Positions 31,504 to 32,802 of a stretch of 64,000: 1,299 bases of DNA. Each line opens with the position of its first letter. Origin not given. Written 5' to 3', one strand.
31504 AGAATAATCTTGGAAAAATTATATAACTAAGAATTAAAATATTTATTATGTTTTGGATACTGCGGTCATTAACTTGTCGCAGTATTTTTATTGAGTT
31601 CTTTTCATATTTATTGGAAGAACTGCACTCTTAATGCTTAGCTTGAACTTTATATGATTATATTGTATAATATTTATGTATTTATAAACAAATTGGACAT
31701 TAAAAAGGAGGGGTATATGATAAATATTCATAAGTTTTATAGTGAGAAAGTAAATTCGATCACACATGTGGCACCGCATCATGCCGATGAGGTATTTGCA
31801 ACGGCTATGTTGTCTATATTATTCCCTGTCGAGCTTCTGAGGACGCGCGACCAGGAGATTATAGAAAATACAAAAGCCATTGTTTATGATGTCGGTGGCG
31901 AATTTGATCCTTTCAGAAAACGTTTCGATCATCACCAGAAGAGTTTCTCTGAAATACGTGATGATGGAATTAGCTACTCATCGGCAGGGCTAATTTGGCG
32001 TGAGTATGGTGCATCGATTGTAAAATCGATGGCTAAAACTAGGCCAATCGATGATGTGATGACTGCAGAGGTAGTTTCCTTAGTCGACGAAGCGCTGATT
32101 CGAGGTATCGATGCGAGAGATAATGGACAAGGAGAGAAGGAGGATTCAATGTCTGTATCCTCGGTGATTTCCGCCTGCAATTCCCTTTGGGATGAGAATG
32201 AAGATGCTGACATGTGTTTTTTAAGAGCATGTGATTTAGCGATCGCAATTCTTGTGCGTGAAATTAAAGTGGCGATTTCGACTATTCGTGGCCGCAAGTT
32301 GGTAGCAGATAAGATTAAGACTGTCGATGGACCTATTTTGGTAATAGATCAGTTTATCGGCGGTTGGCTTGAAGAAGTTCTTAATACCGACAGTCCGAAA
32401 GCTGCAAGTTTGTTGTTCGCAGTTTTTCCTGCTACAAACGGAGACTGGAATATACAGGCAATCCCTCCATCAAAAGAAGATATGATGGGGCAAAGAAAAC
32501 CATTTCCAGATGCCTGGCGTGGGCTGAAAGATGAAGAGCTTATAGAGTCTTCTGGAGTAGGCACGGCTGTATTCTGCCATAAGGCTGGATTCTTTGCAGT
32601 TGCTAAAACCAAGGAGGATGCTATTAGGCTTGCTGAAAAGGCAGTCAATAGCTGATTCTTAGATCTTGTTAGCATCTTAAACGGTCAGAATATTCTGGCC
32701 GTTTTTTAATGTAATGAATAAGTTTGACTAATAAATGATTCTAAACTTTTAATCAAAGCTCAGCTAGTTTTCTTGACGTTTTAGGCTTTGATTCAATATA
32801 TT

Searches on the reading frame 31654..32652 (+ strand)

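Call 61: search_protein_families(library=pfam, proteins=[window:31654-32652:+], max_evalue=0.0001)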
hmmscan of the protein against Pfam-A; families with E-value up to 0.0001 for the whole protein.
window:31654-32652:+ (333 aa): 1 family
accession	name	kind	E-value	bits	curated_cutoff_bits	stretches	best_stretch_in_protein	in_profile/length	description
PF03690.18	MYG1_exonuc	-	1.9e-70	238.4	22.1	1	36-331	3-318/318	Uncharacterised protein family (UPF0160)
